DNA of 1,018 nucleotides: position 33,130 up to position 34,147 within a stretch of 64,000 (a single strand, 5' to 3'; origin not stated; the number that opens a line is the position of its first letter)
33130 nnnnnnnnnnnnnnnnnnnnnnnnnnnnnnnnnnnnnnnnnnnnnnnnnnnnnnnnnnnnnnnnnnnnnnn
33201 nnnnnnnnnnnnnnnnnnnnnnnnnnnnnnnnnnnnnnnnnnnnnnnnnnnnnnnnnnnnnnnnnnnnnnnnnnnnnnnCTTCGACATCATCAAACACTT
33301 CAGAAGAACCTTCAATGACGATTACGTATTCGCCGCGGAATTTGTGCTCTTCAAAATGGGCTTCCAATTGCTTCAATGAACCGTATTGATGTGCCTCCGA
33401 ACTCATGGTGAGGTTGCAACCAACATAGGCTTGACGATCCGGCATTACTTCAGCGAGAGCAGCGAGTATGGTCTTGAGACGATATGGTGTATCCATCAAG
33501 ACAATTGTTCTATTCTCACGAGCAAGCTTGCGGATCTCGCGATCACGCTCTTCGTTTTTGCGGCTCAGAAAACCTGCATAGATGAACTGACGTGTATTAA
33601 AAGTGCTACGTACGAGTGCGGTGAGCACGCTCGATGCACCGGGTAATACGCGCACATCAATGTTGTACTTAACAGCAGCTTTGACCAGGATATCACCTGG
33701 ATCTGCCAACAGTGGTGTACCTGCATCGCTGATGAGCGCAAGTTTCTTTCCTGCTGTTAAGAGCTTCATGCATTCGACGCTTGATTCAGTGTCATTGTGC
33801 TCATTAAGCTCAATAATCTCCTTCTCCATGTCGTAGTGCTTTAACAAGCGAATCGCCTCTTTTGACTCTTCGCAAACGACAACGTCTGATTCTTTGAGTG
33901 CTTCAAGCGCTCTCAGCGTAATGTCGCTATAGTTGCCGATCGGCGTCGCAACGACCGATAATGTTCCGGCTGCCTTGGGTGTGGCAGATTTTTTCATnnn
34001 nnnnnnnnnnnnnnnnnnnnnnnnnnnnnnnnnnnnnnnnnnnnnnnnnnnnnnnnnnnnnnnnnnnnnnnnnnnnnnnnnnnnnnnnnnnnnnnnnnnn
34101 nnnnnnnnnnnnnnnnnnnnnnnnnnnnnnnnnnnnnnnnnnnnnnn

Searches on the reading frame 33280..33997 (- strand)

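Call 14: find_homologous_proteins(query=window:33280-33997:-)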
Query window:33280-33997:- (239 aa): 7999 proteins with E <= 0.001 among 8000 candidates; the best 120 are listed.
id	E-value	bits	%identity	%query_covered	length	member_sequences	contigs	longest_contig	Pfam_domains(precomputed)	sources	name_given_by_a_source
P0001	3.6e-113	394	78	99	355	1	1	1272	PF00590.26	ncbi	ncbi:MAG: 16S rRNA (cytidine(1402)-2'-O)-methyltransferase, partial [Candidatus Kapaibacterium sp.]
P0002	3.8e-90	319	62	95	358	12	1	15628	PF00590.26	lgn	-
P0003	7.8e-90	318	64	93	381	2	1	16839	PF00590.26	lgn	-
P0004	4.0e-89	316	62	95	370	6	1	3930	PF00590.26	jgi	jgi:16S rRNA (cytidine1402-2'-O)-methyltransferase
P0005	2.6e-88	313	64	93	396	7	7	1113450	PF00590.26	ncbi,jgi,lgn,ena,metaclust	metaclust:\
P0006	3.0e-88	313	64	93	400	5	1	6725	PF00590.26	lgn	-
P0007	4.0e-88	313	62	93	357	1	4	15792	PF00590.26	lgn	-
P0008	5.0e-88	312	64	94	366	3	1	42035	PF00590.26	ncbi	-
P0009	6.0e-88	312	63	93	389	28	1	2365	PF00590.26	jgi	-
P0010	4.5e-87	309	63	93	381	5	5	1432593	PF00590.26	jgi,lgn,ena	-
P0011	6.4e-87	309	62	93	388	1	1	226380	PF00590.26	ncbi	-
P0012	4.3e-86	306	62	96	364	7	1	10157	PF00590.26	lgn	-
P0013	1.4e-85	304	61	94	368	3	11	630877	PF00590.26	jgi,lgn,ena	-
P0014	1.5e-85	304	61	93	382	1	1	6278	PF00590.26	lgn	-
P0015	1.3e-80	288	59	96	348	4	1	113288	PF00590.26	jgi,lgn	jgi:16S rRNA (cytidine1402-2'-O)-methyltransferase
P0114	2.1e-56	209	86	49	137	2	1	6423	PF00590.26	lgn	-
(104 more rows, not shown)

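Call 15: find_encoding_contigs(protein=P0114, flank=10000, max_places=6)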
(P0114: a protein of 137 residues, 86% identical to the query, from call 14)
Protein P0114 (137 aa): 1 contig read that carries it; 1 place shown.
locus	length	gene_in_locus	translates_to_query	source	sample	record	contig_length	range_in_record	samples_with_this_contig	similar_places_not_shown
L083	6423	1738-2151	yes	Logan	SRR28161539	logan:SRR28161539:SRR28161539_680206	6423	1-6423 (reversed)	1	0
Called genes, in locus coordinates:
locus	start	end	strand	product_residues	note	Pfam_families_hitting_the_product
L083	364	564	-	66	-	-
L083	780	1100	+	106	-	-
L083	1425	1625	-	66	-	-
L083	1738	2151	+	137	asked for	PF00590:TP_methylase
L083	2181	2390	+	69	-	-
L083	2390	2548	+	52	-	-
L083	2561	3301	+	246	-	-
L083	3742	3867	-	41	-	-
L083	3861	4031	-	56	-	-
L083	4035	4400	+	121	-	-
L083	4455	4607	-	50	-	-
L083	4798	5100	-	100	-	PF22612:GH113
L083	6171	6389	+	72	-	-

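Call 16: find_encoding_contigs(protein=P0002, flank=8000, max_places=4)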
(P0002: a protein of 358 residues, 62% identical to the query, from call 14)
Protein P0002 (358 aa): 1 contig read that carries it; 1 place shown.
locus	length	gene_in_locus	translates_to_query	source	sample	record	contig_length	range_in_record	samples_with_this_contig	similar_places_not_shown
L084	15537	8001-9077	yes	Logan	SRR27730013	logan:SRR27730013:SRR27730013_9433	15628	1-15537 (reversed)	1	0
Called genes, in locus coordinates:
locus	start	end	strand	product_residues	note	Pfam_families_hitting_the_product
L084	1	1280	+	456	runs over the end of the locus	?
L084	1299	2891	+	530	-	-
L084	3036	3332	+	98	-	PF05164:ZapA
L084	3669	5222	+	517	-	PF12072:RNase_Y_N, PF00013:KH_1 (weak), PF08668:HDOD (weak), PF01966:HD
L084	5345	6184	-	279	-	PF04542:Sigma70_r2, PF04539:Sigma70_r3, PF04545:Sigma70_r4, PF08281:Sigma70_r4_2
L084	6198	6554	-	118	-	-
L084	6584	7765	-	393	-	PF00448:SRP54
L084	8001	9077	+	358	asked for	PF00590:TP_methylase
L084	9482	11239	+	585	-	PF00496:SBP_bac_5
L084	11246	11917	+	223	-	PF04326:SLFN_AlbA_2, PF09107:WHD_3rd_SelB (weak)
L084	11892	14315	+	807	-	PF00270:DEAD, PF00271:Helicase_C, PF16124:RecQ_Zn_bind, PF14493:HTH_40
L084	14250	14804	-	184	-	PF01782:RimM, PF24986:PRC_RimM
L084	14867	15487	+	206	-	PF13580:SIS_2, PF01380:SIS (faint)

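Call 17: find_encoding_contigs(protein=P0005, flank=8000, max_places=4)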
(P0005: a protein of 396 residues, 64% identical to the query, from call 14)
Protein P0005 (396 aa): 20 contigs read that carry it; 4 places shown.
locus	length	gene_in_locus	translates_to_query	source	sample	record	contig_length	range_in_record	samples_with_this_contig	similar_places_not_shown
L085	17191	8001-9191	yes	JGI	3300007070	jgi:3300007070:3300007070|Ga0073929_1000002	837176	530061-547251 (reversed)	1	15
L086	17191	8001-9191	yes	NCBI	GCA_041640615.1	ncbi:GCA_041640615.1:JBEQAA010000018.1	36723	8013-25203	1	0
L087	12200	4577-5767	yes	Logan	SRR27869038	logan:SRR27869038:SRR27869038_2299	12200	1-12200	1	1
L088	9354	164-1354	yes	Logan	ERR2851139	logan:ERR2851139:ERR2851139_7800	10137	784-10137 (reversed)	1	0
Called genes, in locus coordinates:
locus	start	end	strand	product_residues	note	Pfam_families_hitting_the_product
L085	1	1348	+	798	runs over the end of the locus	PF01588:tRNA_bind, PF03483:B3_4, PF03484:B5, PF17759:tRNA_synthFbeta, PF03147:FDX-ACB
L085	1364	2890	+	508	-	-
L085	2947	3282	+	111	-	PF05164:ZapA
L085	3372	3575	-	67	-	-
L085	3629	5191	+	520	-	PF12072:RNase_Y_N, PF00013:KH_1 (weak), PF08668:HDOD (weak), PF01966:HD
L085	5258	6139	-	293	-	PF04542:Sigma70_r2, PF04539:Sigma70_r3, PF08281:Sigma70_r4_2, PF04545:Sigma70_r4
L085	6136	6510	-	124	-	-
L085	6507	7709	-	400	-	PF25199:nSTAND_NTPase5 (faint), PF00448:SRP54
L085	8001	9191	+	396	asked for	PF00590:TP_methylase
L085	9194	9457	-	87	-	PF11297:DUF3098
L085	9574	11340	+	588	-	PF00496:SBP_bac_5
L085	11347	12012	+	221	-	PF04326:SLFN_AlbA_2, PF09107:WHD_3rd_SelB (weak)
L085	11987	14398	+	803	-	PF00270:DEAD, PF00271:Helicase_C, PF16124:RecQ_Zn_bind, PF14493:HTH_40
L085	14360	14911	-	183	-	PF01782:RimM, PF24986:PRC_RimM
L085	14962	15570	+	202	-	PF13580:SIS_2, PF01380:SIS (weak)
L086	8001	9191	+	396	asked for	PF00590:TP_methylase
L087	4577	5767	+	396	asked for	PF00590:TP_methylase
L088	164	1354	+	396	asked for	PF00590:TP_methylase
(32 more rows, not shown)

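Call 27: find_encoding_contigs(protein=P0001, flank=10000, max_places=4)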
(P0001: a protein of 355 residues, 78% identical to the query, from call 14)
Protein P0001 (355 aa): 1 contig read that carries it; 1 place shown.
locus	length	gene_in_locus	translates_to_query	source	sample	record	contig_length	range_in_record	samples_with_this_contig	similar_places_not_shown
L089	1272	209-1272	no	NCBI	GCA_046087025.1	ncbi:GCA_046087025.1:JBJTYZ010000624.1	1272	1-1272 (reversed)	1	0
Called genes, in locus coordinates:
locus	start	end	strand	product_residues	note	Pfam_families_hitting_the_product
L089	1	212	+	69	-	?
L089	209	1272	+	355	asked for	PF00590:TP_methylase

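Call 50: find_related_loci(query=window:33280-33997:-, collection=metagenome_contigs, flank=4000)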
Query window:33280-33997:- (239 aa) in metagenome_contigs; peptide patterns used: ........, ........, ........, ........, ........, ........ (x = any residue, [..] = any of these).
173 stretches matched a pattern; 2 encode a relative of the query (tblastn E <= 1e-3); 2 distinct loci.
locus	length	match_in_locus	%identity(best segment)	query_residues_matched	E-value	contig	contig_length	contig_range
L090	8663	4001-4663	42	13-233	9e-52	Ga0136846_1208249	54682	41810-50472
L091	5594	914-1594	31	13-237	1e-26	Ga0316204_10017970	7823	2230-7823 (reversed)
